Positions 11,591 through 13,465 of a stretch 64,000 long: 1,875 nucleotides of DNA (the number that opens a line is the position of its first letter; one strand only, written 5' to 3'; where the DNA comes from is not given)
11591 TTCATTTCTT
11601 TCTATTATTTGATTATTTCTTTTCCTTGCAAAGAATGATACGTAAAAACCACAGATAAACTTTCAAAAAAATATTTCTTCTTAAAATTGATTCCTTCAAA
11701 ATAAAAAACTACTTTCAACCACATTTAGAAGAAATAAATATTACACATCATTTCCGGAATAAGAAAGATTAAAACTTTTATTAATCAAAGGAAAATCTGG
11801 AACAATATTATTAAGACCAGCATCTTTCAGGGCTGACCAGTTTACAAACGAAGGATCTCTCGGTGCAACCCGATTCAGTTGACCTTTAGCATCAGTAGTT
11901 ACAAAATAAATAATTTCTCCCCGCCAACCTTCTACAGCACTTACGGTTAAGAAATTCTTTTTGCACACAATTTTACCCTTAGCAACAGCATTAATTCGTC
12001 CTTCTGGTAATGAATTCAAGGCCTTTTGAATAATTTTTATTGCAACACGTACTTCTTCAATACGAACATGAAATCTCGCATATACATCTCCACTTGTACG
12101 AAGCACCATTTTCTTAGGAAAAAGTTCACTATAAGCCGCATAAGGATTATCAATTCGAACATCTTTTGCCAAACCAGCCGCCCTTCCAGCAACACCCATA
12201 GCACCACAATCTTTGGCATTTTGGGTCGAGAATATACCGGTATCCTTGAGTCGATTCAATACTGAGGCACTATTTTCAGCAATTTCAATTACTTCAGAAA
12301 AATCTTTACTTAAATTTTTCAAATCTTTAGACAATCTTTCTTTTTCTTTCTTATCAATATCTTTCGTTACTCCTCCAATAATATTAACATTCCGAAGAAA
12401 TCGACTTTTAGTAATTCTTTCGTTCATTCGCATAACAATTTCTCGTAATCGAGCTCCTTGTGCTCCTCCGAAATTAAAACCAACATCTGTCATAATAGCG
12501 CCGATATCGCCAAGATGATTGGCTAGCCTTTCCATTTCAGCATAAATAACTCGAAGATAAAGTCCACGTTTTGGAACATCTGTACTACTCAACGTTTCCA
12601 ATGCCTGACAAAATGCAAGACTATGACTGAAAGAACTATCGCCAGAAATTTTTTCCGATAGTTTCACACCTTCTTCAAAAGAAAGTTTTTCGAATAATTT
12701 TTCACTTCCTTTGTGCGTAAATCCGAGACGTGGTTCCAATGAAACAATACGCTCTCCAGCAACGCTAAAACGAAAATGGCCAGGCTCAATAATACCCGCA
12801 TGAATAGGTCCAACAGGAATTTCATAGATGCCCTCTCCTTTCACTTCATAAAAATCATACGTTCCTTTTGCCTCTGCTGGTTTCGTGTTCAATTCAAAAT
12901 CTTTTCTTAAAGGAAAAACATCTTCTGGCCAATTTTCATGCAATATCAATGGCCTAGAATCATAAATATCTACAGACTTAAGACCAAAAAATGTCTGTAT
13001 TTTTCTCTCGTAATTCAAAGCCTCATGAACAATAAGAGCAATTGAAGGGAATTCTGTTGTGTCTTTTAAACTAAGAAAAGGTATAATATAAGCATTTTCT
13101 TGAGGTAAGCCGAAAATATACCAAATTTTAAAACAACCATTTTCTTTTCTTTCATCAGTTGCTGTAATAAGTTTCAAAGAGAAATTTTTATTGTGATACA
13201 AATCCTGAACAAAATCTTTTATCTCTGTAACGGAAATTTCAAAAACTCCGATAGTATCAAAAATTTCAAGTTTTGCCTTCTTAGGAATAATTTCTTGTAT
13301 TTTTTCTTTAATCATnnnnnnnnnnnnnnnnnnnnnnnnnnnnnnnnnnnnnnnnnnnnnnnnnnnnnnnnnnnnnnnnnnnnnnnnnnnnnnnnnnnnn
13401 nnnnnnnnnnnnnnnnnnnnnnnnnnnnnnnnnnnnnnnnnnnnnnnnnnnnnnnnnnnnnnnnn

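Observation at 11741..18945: Ehr-type membrane complex: complex-I/group-4-hydrogenase-like operon with every cofactor cysteine lost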

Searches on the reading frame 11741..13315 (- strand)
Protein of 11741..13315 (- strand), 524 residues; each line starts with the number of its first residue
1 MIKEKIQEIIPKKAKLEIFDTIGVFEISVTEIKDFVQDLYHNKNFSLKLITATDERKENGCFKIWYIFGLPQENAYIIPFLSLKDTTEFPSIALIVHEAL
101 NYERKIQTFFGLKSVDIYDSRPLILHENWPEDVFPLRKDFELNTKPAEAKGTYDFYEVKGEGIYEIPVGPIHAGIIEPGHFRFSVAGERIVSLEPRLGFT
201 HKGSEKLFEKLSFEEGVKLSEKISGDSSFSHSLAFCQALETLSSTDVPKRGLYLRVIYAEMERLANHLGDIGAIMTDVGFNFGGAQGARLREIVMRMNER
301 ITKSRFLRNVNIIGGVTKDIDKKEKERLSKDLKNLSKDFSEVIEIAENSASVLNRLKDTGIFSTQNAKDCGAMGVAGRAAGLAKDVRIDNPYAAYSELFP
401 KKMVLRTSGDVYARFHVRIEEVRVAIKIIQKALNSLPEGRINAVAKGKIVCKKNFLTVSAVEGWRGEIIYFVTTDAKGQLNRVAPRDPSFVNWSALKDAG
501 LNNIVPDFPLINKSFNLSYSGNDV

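Call 3: search_protein_families(library=pfam, proteins=[window:11741-13315:-], max_evalue=0.01)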
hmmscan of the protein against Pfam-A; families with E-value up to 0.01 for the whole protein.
window:11741-13315:- (524 aa): 2 families
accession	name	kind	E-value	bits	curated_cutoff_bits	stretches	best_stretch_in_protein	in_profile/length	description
PF00346.24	Complex1_49kDa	-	1.8e-43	149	24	1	287-520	11-267/271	Respiratory-chain NADH dehydrogenase, 49 Kd subunit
PF00329.25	Complex1_30kDa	-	1.4e-13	51.9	22.5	1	27-144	3-122/124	Respiratory-chain NADH dehydrogenase, 30 Kd subunit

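Call 4: search_protein_families(library=ncbifam, proteins=[window:11741-13315:-], max_evalue=0.01)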
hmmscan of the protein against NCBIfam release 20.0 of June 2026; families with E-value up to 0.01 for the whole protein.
window:11741-13315:- (524 aa): 15 families
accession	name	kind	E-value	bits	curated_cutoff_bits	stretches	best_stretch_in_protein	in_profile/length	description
NF004739.1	PRK06075.1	equivalog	4.7e-65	219.8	360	2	164-446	1-282/384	NADH-quinone oxidoreductase subunit D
TIGR01962.1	NuoD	equivalog_domain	5.2e-57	193.5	459.35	2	168-453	7-291/386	NADH dehydrogenase (quinone) subunit D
NF009808.0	PRK13292.1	equivalog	2.9e-53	180.9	1156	1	84-441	319-684/791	NADH-quinone oxidoreductase subunit B/C/D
NF008974.0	PRK12322.1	equivalog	4.6e-52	177.2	522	1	166-498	9-340/366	NADH-quinone oxidoreductase subunit D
NF040602.1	F420_dehyd_FpoD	exception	1.9e-49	168.6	600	1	166-508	10-356/372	F420H2 dehydrogenase subunit FpoD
NF008728.0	PRK11742.1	equivalog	2.9e-41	141.5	840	1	169-443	220-493/598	NADH-quinone oxidoreductase subunit C/D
NF005649.0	PRK07415.1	equivalog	1.8e-34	119.5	583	1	168-447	15-294/394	NAD(P)H-quinone oxidoreductase subunit H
TIGR01961.1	NuoC_fam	subfamily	9.7e-07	29.3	122.45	1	26-143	4-121/122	NADH (or F420H2) dehydrogenase, subunit C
NF004733.0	PRK06074.1-5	equivalog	1.9e-05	24.4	225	1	22-142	33-151/203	NADH-quinone oxidoreductase subunit C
TIGR03295.1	frhA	equivalog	3.1e-05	23.1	392.5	1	202-346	41-192/412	coenzyme F420 hydrogenase subunit alpha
NF004737.0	PRK06074.2-4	equivalog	0.0012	18.8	144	1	24-144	15-128/150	NADH-quinone oxidoreductase subunit C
NF040611.1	F420_dehyd_FpoC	exception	0.0014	18.6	220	1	30-141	36-147/158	F420H2 dehydrogenase subunit FpoC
NF004735.0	PRK06074.2-2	equivalog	0.0027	17.7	176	1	36-141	42-147/158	NADH-quinone oxidoreductase subunit C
NF004738.0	PRK06074.2-5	equivalog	0.0027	17.4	198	1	25-143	32-152/174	NADH-quinone oxidoreductase subunit C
NF004736.0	PRK06074.2-3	equivalog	0.0076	15.9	239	0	26-144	45-161/183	NADH-quinone oxidoreductase subunit C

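Call 6: search_solved_structures(query=window:11741-13315:-, show_alignments=4, max_evalue=0.00001)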
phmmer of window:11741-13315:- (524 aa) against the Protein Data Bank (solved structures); distinct sequences matched with E-value up to 0.00001: 54.
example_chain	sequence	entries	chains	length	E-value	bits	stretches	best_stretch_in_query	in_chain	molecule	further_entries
7z0s_E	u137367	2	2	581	3.4e-68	233.4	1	27-523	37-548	Formate hydrogenlyase subunit 5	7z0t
6cfw_L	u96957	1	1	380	6e-46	160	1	164-507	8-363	Membrane-bound hydrogenase subunit alpha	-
2fug_4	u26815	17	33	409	1.7e-38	135.5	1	163-441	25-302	NADH-quinone oxidoreductase chain 4 | NADH-QUINONE OXIDOREDUCTASE SUBUNIT 4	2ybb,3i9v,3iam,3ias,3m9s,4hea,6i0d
7q5y_B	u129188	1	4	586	6.3e-33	117.1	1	165-436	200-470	NADH-quinone oxidoreductase subunit C/D 2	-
8ba0_D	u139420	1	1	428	2.9e-32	114.9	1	180-443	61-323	Complex I-49kD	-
8b9z_D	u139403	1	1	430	2.9e-32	114.9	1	180-443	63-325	Complex I-49kD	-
8e73_S2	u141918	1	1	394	3.6e-32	114.6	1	168-444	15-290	NDUS2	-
8esw_S2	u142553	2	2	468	4.1e-32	114.4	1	180-443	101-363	Complex I-49kD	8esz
8bpx_D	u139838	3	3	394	1.2e-31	112.8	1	169-444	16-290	NADH dehydrogenase [ubiquinone] iron-sulfur protein 2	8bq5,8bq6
7aqr_D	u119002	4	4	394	1.4e-31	112.6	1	169-444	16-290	NADH dehydrogenase subunit 7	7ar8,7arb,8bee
7ar7_D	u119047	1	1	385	1.5e-31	112.6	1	180-444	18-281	NADH dehydrogenase [ubiquinone] iron-sulfur protein 2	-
6x89_S2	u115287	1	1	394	3.5e-31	111.3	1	183-444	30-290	NDUS2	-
7zm7_C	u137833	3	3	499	4.9e-31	110.8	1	158-441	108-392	NADH-ubiquinone oxidoreductase 49 kDa subunit-like protein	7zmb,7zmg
7a23_G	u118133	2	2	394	7.9e-31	110.2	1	169-444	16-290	Nad7m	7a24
9iho_D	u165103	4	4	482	2.3e-30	108.6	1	168-442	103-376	NUCM (49 kDa) subunit of mitochondrial NADH:ubiquinone oxidoreductase (Complex I)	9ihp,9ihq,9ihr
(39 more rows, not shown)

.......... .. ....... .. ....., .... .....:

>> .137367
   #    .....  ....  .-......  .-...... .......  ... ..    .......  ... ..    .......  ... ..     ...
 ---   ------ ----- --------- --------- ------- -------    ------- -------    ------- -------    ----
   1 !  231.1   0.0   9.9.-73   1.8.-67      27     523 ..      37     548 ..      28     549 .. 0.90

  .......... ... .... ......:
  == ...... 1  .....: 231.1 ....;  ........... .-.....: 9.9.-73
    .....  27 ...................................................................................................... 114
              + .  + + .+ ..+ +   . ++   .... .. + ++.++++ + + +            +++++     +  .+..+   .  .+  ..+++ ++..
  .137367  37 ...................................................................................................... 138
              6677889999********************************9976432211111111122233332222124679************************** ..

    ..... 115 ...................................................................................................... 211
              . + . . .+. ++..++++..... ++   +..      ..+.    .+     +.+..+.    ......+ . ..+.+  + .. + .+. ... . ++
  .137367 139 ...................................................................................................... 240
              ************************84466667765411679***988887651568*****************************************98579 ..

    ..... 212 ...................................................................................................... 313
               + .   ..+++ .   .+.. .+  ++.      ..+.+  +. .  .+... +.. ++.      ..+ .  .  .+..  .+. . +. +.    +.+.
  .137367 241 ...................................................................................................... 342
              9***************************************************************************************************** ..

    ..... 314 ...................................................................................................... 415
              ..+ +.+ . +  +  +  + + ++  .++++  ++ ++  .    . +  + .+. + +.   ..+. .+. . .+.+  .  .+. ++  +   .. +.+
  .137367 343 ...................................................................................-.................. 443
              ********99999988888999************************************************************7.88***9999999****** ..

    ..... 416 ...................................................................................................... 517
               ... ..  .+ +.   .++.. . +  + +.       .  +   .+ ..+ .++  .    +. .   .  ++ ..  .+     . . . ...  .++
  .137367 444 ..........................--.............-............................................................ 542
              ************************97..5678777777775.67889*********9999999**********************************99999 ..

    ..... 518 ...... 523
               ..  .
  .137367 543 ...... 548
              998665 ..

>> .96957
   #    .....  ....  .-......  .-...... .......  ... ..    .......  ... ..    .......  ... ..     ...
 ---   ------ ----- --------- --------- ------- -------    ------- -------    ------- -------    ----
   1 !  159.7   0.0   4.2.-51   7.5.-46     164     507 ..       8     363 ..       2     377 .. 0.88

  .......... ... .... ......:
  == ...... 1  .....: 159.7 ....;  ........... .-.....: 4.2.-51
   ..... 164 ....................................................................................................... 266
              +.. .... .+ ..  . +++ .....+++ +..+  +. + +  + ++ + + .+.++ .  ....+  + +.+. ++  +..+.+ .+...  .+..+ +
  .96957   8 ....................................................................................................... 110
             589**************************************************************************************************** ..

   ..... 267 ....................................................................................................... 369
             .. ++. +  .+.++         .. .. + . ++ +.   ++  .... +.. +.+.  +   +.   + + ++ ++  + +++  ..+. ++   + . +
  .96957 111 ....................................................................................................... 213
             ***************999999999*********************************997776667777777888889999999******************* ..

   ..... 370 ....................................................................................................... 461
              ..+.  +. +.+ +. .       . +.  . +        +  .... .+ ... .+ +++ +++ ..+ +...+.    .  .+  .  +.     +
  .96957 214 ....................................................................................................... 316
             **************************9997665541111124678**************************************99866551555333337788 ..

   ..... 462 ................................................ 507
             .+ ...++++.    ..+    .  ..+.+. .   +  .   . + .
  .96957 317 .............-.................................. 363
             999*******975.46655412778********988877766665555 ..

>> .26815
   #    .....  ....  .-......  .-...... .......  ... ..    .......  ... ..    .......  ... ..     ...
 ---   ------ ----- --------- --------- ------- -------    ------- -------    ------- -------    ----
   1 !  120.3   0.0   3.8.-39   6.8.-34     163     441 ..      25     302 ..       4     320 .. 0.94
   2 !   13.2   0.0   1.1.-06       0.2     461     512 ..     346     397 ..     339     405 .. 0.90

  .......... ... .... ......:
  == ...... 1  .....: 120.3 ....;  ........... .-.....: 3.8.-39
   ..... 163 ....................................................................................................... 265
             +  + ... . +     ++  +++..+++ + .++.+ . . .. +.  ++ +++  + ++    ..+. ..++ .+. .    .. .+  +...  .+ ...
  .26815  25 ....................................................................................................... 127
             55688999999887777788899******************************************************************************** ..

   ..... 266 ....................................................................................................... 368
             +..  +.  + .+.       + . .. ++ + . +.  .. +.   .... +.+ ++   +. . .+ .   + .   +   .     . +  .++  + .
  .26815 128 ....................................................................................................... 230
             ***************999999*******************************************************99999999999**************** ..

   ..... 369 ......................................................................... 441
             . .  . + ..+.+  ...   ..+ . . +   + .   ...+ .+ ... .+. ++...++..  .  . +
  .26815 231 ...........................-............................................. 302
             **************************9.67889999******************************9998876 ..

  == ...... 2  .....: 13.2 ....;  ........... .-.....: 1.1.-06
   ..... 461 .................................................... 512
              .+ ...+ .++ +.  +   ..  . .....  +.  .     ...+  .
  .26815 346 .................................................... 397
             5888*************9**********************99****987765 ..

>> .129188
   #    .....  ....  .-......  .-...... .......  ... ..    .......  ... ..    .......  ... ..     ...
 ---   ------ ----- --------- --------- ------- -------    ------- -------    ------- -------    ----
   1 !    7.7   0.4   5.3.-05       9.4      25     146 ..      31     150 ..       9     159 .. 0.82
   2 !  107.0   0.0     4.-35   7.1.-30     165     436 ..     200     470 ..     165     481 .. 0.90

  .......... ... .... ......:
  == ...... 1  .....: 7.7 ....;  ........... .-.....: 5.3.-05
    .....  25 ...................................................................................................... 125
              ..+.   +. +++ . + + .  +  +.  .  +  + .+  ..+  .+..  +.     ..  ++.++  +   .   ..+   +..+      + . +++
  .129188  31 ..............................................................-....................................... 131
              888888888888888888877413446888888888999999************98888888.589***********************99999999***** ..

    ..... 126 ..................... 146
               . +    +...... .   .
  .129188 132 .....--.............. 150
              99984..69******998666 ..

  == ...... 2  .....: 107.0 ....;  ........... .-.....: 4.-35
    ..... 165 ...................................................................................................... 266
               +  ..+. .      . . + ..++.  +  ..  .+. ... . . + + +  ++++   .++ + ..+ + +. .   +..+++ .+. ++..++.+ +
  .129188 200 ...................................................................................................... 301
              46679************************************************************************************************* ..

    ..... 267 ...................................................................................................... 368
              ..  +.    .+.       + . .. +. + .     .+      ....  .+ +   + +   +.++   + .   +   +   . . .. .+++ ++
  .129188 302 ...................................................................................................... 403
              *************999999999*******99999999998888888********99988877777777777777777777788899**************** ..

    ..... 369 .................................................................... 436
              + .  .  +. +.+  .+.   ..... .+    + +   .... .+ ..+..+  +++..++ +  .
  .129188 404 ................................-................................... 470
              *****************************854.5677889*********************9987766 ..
